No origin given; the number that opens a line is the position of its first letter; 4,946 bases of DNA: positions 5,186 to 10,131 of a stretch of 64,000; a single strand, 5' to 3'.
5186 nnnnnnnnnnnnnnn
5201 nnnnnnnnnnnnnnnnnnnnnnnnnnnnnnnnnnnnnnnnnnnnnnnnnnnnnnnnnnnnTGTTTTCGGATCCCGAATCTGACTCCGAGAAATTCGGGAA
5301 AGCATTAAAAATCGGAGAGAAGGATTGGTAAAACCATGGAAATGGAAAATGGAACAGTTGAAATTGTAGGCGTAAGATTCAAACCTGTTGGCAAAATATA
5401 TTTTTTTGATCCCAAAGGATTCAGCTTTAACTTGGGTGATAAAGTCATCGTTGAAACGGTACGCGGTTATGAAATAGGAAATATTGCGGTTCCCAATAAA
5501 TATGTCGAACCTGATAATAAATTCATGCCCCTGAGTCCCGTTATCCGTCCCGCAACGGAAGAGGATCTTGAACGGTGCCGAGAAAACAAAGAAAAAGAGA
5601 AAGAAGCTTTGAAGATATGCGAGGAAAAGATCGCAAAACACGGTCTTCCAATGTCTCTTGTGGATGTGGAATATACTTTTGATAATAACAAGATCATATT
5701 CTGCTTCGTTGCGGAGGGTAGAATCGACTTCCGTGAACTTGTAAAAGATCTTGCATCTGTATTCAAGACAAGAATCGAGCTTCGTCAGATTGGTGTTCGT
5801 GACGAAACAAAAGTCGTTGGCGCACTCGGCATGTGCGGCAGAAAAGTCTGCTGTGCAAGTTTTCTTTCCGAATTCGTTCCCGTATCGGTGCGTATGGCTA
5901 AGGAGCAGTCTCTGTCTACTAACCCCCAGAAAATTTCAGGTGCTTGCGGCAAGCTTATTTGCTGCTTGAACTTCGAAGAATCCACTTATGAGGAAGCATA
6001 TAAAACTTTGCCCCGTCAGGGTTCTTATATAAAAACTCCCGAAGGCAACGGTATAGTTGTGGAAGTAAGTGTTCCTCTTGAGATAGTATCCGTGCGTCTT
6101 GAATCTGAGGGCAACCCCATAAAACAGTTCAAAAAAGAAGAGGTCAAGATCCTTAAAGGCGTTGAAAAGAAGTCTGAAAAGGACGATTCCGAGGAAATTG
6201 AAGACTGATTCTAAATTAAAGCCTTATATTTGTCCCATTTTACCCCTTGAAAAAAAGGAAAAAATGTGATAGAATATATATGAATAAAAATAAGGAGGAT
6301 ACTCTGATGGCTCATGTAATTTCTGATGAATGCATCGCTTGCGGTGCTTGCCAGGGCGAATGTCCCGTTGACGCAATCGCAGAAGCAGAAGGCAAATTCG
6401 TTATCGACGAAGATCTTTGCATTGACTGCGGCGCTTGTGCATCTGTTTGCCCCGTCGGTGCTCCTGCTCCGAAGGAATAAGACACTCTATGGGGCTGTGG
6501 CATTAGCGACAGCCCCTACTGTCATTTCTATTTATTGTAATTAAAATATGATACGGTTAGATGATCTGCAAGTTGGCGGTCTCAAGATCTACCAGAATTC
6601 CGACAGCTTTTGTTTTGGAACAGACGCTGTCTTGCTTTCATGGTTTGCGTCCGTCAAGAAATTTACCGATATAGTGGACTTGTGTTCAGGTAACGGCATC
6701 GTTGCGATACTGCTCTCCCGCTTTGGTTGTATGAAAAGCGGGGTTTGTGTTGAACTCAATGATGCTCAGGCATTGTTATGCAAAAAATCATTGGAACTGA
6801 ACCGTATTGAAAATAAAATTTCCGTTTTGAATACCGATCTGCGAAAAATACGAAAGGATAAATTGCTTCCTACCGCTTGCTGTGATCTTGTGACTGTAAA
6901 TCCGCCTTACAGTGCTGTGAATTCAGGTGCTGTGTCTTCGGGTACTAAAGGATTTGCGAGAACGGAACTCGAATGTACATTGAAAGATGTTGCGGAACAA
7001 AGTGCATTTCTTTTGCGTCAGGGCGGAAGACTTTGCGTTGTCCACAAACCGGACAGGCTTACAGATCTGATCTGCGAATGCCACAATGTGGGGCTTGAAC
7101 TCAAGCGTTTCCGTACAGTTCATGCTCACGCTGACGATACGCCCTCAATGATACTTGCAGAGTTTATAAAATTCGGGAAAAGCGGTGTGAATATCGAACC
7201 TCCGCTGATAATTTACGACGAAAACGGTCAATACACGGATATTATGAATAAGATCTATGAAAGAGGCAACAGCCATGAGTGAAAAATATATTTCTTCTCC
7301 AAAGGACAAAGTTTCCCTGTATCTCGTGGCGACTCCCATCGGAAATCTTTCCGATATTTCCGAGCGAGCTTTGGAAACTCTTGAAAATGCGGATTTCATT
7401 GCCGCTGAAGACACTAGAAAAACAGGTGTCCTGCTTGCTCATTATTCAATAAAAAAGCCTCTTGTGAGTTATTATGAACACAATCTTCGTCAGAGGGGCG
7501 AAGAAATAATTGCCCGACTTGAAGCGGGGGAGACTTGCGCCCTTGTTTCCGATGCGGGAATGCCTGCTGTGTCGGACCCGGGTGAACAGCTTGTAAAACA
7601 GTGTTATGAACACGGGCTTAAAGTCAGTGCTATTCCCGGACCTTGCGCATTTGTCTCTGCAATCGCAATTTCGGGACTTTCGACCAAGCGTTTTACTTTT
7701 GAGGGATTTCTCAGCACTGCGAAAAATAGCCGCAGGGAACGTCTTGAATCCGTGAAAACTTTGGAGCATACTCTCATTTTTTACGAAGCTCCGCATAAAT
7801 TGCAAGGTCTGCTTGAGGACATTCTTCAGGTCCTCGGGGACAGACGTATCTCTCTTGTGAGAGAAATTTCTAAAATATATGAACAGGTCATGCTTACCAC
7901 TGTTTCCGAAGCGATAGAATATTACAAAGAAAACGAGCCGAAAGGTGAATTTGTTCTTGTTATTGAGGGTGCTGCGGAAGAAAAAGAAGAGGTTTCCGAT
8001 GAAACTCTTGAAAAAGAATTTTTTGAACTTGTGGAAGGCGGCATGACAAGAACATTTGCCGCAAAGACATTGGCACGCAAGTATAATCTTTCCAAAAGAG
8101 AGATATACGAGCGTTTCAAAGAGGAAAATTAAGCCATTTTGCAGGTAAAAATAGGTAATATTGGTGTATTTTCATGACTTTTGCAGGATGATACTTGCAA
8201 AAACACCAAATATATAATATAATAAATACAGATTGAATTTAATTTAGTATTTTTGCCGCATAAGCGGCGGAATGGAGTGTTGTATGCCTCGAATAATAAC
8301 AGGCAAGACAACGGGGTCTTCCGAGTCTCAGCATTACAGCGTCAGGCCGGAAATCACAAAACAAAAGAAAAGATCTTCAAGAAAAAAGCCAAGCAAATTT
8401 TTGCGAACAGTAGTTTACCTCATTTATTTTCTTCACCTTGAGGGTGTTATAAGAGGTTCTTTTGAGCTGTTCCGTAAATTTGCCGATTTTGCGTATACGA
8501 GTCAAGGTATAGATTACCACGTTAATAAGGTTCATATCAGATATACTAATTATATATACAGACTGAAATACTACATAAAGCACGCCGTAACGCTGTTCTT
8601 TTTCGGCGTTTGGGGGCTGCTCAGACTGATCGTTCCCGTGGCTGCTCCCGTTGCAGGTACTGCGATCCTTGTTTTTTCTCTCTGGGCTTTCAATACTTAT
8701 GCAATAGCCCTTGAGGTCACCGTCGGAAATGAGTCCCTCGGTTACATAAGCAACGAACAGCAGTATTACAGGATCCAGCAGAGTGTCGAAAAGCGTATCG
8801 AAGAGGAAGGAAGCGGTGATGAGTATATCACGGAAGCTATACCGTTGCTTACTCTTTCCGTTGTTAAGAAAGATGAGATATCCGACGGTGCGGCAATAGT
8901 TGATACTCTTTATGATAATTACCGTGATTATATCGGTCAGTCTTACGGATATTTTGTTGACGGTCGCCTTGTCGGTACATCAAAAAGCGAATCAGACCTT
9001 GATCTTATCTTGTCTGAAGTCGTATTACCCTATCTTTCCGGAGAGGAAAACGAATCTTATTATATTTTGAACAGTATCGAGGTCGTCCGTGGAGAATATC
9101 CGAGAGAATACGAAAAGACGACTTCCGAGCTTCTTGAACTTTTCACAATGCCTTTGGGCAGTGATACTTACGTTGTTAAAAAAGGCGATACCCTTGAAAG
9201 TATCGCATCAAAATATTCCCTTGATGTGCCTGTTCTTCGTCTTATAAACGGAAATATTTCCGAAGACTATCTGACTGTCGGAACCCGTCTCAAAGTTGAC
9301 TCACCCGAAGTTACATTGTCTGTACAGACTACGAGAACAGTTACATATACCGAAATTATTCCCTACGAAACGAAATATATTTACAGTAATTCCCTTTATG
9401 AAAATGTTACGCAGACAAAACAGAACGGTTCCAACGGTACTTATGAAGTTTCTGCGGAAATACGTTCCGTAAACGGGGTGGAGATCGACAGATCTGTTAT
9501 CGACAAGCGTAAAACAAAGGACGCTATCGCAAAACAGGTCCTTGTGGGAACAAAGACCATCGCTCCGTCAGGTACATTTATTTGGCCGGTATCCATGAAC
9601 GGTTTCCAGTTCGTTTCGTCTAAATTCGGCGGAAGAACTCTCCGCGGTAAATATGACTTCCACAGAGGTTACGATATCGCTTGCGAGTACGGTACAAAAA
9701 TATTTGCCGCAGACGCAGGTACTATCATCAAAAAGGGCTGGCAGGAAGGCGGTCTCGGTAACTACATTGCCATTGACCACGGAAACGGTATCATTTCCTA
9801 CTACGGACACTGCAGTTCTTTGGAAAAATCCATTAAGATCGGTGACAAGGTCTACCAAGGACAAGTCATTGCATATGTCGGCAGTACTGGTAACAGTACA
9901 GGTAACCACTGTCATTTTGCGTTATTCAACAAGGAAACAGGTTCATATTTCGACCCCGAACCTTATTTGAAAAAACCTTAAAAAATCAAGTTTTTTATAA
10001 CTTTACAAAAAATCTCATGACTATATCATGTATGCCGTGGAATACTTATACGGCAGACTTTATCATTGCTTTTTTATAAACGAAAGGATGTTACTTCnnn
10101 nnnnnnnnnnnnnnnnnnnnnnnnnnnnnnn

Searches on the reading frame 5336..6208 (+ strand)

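Call 29: search_protein_families(library=ncbifam, proteins=[window:5336-6208:+], max_evalue=1e-10)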
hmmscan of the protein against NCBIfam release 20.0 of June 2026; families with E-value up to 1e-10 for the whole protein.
window:5336-6208:+ (290 aa): 1 family
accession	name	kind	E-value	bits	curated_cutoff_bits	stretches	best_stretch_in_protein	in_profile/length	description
NF041131.1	RicT_YaaT_fam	subfamily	3.3e-90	301.3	70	1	35-245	1-211/213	regulatory iron-sulfur-containing complex subunit RicT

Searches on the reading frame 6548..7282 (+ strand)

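Call 29: search_protein_families(library=ncbifam, proteins=[window:6548-7282:+], max_evalue=1e-10)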
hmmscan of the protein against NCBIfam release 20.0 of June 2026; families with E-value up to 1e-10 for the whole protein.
window:6548-7282:+ (244 aa): 1 family
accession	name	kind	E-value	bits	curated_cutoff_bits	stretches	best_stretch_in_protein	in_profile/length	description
NF047853.1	tRm6a37MtseTrmN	equivalog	5.8e-14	52.4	350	1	23-234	28-234/244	tRNA(1)(Val) (adenine(37)-N(6))-methyltransferase TrmN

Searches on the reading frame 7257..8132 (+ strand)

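Call 29: search_protein_families(library=ncbifam, proteins=[window:7257-8132:+], max_evalue=1e-10)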
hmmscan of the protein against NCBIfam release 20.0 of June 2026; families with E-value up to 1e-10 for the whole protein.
window:7257-8132:+ (291 aa): 2 families
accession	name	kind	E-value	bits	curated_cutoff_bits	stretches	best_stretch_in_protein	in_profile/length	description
TIGR00096.1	TIGR00096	equivalog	7e-83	278.2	167.9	1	21-289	2-273/275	16S rRNA (cytidine(1402)-2'-O)-methyltransferase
NF011570.0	PRK14994.1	equivalog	2.3e-72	243.7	502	1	18-284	11-278/287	16S rRNA (cytidine(1402)-2'-O)-methyltransferase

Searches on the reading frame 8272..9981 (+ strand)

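Call 29: search_protein_families(library=ncbifam, proteins=[window:8272-9981:+], max_evalue=1e-10)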
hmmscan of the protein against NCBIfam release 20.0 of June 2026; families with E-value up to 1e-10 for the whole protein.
window:8272-9981:+ (569 aa): 12 families
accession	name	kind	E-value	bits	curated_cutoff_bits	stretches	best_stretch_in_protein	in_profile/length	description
NF052336.1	PdgHdaseHSB100310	equivalog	1.5e-22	80.4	500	1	426-555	25-145/316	peptidoglycan hydrolase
NF008652.0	PRK11649.1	equivalog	1.1e-19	70.4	341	1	445-553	292-399/439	murein DD-endopeptidase MepM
NF040883.1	amid_act_ActS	equivalog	3.5e-19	69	375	1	392-567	71-234/242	amidase activator ActS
NF052530.1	Heli_ShapePgp3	exception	5.8e-17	61.7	300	1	420-552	125-252/270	peptidoglycan metallopeptidase Pgp3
NF053824.1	PdgNdpepShyC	equivalog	9.7e-17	61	700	1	444-551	273-380/429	peptidoglycan DD-endopeptidase ShyC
NF052529.1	PG_M23_Pgp6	exception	5.3e-15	55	600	1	463-552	334-420/452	peptidoglycan metallopeptidase Pgp6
NF050804.1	CellDivDipMCaul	equivalog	5.5e-15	55.2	900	1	298-551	359-613/634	cell division endopeptidase DipM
NF041208.1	celldiv_DipM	equivalog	2.9e-14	53.1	740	1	298-566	184-417/419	cell division endopeptidase DipM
NF008123.1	PRK10871.1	equivalog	3.8e-13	49.6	311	1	297-551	104-349/365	murein hydrolase activator NlpD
NF008644.1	PRK11637.1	equivalog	8e-12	44.8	270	1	431-566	259-383/385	murein hydrolase activator EnvC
NF053825.1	PdgNdpepShyA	equivalog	1.1e-11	44.2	700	1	457-555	289-384/425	peptidoglycan DD-endopeptidase ShyA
NF053738.1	S2SprSpoIIQBc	equivalog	3.4e-11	43.2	250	1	460-569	118-226/232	stage II sporulation protein SpoIIQ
